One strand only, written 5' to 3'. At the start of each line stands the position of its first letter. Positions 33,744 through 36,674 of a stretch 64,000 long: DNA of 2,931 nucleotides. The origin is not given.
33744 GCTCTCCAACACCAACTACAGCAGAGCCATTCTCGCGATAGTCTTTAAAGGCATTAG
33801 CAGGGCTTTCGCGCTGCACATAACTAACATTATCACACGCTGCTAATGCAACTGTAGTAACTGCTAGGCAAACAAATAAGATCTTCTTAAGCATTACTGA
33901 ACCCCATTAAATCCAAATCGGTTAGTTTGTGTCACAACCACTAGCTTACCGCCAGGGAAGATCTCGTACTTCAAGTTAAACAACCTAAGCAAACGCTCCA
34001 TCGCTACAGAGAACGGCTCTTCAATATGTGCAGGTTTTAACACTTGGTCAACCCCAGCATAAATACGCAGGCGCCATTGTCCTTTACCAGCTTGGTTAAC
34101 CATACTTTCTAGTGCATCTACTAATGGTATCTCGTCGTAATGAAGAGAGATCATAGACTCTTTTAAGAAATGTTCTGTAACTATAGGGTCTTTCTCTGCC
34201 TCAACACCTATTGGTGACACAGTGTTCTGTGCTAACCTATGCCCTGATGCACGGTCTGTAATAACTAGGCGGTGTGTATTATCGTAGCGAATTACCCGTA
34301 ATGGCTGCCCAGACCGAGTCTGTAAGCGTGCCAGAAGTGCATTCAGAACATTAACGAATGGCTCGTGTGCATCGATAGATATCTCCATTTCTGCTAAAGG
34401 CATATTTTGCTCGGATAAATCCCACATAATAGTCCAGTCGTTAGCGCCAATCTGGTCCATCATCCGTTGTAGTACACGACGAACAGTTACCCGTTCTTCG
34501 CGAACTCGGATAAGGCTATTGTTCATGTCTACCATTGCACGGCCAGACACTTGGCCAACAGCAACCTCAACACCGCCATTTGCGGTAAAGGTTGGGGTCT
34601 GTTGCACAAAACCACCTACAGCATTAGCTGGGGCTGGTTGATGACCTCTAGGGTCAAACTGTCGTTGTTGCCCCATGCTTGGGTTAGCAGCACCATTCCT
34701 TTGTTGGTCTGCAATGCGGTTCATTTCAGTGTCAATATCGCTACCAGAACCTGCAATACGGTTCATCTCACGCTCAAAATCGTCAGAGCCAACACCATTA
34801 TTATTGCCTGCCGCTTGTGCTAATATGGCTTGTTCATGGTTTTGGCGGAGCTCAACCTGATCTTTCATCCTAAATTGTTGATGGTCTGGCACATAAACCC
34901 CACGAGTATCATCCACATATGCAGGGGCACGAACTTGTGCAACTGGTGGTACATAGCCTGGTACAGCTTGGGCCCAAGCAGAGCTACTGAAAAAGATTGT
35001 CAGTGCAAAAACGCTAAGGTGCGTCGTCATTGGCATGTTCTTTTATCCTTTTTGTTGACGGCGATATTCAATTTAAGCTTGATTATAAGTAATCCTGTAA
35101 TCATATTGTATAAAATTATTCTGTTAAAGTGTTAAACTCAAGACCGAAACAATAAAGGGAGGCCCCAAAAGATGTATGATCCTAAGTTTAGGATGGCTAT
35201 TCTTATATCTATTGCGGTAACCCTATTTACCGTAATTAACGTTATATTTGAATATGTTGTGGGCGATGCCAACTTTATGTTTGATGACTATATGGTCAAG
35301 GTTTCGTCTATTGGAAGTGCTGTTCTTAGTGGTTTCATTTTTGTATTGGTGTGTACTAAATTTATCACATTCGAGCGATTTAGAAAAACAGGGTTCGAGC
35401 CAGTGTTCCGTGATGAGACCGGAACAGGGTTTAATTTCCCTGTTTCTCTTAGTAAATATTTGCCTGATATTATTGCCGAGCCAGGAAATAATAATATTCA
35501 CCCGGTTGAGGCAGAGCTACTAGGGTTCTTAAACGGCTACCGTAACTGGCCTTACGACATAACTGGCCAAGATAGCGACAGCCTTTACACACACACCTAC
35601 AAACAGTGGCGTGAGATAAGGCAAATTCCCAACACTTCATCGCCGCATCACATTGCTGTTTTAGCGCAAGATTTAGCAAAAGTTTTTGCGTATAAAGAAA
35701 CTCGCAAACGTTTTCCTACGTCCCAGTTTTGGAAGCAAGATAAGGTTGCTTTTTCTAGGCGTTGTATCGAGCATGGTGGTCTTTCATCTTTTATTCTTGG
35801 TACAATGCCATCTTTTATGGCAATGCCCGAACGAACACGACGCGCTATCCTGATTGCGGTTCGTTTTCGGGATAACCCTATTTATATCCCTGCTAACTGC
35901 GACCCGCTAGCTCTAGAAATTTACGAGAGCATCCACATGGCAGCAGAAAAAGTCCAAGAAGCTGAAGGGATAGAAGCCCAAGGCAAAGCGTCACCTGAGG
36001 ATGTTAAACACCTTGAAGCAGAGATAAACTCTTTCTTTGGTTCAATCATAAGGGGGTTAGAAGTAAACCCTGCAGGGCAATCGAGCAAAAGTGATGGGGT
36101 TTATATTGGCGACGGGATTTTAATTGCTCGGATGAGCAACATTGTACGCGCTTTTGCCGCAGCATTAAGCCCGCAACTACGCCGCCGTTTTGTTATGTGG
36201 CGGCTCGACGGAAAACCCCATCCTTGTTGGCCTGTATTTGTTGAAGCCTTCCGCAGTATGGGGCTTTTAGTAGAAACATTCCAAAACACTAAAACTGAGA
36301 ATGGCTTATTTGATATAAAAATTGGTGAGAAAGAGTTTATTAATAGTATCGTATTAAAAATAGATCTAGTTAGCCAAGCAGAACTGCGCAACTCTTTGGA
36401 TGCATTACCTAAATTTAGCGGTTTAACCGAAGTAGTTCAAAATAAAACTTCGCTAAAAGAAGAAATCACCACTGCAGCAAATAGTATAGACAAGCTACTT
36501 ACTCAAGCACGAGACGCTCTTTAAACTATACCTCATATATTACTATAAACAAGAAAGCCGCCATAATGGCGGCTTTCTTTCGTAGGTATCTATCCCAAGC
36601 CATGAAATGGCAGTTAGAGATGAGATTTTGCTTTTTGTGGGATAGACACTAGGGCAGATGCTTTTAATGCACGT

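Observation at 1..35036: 35-kb co-directional block joining an R64-like type IVb pilus cluster to an F-like (MPF-F) conjugative T4SS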

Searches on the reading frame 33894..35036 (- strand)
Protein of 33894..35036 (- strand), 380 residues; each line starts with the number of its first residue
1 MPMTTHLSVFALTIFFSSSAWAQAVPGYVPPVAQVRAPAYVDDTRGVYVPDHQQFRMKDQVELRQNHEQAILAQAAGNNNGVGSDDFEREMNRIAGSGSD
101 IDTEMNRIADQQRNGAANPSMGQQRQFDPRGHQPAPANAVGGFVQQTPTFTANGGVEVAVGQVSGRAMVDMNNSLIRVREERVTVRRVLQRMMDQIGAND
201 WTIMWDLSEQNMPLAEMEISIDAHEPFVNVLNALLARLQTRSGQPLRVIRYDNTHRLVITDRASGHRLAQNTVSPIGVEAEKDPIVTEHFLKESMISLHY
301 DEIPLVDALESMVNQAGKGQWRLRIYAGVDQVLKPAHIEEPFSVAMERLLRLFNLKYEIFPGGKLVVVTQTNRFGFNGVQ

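Call 5: search_protein_families(library=pfam, proteins=[window:33894-35036:-], max_evalue=0.01)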
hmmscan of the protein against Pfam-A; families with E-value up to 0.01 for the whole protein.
window:33894-35036:- (380 aa): 1 family
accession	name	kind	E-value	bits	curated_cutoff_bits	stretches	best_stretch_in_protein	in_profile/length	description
PF10671.14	TcpQ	-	0.0016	18.9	27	1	190-261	13-79/80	Toxin co-regulated pilus biosynthesis protein Q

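Call 8: search_protein_families(library=ncbifam, proteins=[window:33894-35036:-], max_evalue=0.01)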
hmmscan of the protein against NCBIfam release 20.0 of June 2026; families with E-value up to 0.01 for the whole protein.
window:33894-35036:- (380 aa): 0 families

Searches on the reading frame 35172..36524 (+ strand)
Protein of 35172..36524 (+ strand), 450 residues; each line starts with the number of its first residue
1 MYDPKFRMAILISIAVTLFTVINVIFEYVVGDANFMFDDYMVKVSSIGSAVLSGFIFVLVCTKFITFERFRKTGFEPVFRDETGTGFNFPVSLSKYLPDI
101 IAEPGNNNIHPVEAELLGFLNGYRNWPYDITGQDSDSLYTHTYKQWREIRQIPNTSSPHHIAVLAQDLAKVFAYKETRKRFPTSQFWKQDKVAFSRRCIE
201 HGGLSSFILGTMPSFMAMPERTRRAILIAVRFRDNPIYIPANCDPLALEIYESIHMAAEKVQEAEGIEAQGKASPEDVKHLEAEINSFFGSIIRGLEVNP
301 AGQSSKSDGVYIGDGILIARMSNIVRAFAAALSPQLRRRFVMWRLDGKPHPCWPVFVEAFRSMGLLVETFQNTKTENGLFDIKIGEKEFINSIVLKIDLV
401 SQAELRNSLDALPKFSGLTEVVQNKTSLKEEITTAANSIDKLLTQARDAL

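Call 5: search_protein_families(library=pfam, proteins=[window:35172-36524:+], max_evalue=0.01)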
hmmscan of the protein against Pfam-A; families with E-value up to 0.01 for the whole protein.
window:35172-36524:+ (450 aa): 0 families

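Call 8: search_protein_families(library=ncbifam, proteins=[window:35172-36524:+], max_evalue=0.01)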
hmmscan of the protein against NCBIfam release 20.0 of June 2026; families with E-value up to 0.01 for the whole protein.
window:35172-36524:+ (450 aa): 0 families

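Call 81: search_dna_similar(query=window:35172-36524:+, collection=plasmids, mode=protein, max_rows=20, max_evalue=0.001)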
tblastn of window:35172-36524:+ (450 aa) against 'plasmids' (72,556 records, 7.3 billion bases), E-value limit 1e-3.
Records with a match: 138; places in all: 138; records where one place covers at least 80% of the query: 0.
Best place of each record, by identity: <60% 138.
By first word of the organism name: Pseudomonas 131; Variovorax 4; Stutzerimonas 1; Comamonadaceae 1; Halopseudomonas 1.
By predicted mobility (MOB-suite, as given by PLSDB): non-mobilizable 114; conjugative 24.
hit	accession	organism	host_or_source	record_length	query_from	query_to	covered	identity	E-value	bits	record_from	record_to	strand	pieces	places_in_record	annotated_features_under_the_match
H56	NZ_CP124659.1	Pseudomonas aeruginosa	Homo sapiens,blood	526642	109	395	64%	26.9%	1e-12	78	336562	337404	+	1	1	hypothetical protein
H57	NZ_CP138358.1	Pseudomonas putida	Homo sapiens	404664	109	395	64%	26.2%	2e-12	77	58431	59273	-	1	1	HD domain-containing protein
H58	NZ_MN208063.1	Pseudomonas aeruginosa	-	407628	109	395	64%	26.2%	2e-12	77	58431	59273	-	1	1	HD domain-containing protein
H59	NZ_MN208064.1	Pseudomonas sp.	-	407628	109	395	64%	26.2%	2e-12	77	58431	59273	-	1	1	HD domain-containing protein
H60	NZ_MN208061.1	Pseudomonas aeruginosa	-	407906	109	395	64%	26.2%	2e-12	77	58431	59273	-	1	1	HD domain-containing protein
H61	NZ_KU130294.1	Pseudomonas putida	-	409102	109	395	64%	26.2%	2e-12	77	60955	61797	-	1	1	HD domain-containing protein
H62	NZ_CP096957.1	Pseudomonas aeruginosa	Homo sapiens,The catheter tip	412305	109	395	64%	26.2%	2e-12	77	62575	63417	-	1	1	HD domain-containing protein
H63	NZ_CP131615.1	Pseudomonas aeruginosa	Homo sapiens,sputum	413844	109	395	64%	26.2%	2e-12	77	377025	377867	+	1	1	HD domain-containing protein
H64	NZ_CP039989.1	Pseudomonas aeruginosa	Homo sapiens,bacterial ...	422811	109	395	64%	26.2%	2e-12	77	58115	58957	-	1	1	HD domain-containing protein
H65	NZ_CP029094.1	Pseudomonas paraeruginosa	-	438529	109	395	64%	26.2%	2e-12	77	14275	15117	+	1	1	HD domain-containing protein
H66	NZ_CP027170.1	Pseudomonas paraeruginosa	-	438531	109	395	64%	26.2%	2e-12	77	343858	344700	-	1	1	HD domain-containing protein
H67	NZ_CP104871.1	Pseudomonas aeruginosa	humen being,catheter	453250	109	395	64%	26.2%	2e-12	77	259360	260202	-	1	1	HD domain-containing protein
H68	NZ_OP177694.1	Pseudomonas aeruginosa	-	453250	109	395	64%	26.2%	2e-12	77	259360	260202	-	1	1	HD domain-containing protein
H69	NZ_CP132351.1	Pseudomonas sp. NY8896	Homo sapiens,urine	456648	109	395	64%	26.2%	2e-12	77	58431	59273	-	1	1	HD domain-containing protein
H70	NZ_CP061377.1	Pseudomonas aeruginosa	Homo sapiens,urine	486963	109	395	64%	26.2%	2e-12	77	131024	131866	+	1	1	HD domain-containing protein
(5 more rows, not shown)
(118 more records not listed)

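Call 82: get_annotated_region(hit=H57, flank=20000)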
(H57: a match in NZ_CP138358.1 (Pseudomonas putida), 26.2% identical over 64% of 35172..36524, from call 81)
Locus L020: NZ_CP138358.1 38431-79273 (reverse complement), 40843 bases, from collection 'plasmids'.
description: Pseudomonas putida strain NY11286 plasmid pNY11286-DIM, complete sequence
organism: Pseudomonas putida (NCBI taxid 303)
taxonomy: Bacteria; Pseudomonadota; Gammaproteobacteria; Pseudomonadales; Pseudomonadaceae; Pseudomonas; Pseudomonas putida
host: -; source: Homo sapiens; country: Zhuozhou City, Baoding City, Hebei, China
typing (MOB-suite, as given by PLSDB): non-mobilizable; replicon IncQ2,rep_cluster_1115; mating-pair formation MPF_I
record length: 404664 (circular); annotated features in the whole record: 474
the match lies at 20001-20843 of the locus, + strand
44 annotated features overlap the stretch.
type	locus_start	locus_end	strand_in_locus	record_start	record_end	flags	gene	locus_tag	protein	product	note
CDS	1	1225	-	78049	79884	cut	-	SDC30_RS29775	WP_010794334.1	radical SAM protein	-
CDS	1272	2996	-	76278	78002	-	-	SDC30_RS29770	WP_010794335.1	hypothetical protein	-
CDS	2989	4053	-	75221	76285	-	-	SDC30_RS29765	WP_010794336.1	radical SAM/SPASM domain-containing protein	-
CDS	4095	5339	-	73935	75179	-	-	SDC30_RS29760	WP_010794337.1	hypothetical protein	-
CDS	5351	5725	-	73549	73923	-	-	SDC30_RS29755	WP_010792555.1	hypothetical protein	-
CDS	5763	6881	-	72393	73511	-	-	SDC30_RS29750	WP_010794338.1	radical SAM protein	-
CDS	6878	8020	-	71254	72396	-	-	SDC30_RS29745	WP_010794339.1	SPASM domain-containing protein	-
CDS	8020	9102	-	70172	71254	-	-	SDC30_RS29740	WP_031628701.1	SPASM domain-containing protein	-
CDS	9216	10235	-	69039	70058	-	-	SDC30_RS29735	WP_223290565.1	type II secretion system protein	-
CDS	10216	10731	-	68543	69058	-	-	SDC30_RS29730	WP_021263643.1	type II secretion system protein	-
CDS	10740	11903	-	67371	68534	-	-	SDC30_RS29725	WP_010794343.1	type II secretion system F family protein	-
CDS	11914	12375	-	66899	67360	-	-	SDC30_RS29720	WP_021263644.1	type II secretion system protein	-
CDS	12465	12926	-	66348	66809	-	-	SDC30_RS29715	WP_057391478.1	type II secretion system protein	-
CDS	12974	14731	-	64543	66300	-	-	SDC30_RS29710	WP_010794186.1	ATPase, T2SS/T4P/T4SS family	-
CDS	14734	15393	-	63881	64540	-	-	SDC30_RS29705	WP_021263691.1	hypothetical protein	-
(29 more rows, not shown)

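Call 86: search_protein_families(library=pfam, proteins=[L020:19479-20972:+, L020:21494-22891:-, L020:16804-18450:-, L020:18464-19351:-], max_evalue=1)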
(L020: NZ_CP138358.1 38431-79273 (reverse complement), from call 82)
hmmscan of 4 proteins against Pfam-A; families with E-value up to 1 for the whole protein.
L020:19479-20972:+ (497 aa): 1 family
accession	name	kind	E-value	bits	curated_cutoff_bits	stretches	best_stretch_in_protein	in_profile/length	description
PF01966.28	HD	-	0.00034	21.3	22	1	207-291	3-83/116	HD domain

L020:21494-22891:- (465 aa): 10 families
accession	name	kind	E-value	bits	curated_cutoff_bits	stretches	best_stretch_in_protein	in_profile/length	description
PF01935.23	DUF87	-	5.6e-06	27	23.2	1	52-251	30-190/220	Helicase HerA, central domain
PF10412.15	TrwB_AAD_bind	-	0.00012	21.6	20.5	1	47-103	17-72/387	Type IV secretion-system coupling protein DNA-binding domain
PF05872.18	HerA_C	-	0.00044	19.5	22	1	33-86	10-62/502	Helicase HerA-like C-terminal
PF19044.6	P-loop_TraG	-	0.005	16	25.8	1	43-90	27-72/413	TraG P-loop domain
PF12775.13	AAA_7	-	0.013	15.5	25.8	1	43-82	31-70/181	P-loop containing dynein motor region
PF16796.11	Microtub_bd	-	0.039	14.3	27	1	35-64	82-110/155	Microtubule binding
PF05673.19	DUF815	-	0.051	13.2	23.8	1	41-75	49-83/249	Protein of unknown function (DUF815)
PF13412.12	HTH_24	-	0.066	13.2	21.9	0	159-176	6-23/48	Winged helix-turn-helix DNA-binding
PF01580.24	FtsK_SpoIIIE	-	0.1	12.4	24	1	27-68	22-62/221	FtsK/SpoIIIE family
PF13401.12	AAA_22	-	0.12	13.2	27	1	49-90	9-50/130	AAA domain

L020:16804-18450:- (548 aa): 2 families
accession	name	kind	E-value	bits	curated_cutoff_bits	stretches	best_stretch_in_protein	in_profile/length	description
PF00263.26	Secretin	-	5.6e-22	78.6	27.5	1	372-544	2-168/169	Bacterial type II and III secretion system protein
PF17216.9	Rrp44_CSD1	-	0.029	14.5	22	1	115-179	50-112/148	Rrp44-like cold shock domain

L020:18464-19351:- (295 aa): 4 families
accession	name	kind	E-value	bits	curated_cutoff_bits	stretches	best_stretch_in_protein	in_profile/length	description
PF13618.11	Gluconate_2-dh3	-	0.013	16.3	23.4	1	58-104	18-64/135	Gluconate 2-dehydrogenase subunit 3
PF02335.20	Cytochrom_C552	-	0.053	12.9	24.1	1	69-214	264-406/438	Cytochrome c552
PF05404.17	TRAP-delta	-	0.061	13.3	25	1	147-216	67-137/162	Translocon-associated protein, delta subunit precursor (TRAP-delta)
PF10411.14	DsbC_N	-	0.18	11.9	25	1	132-174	4-45/70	Disulfide bond isomerase protein N-terminal domain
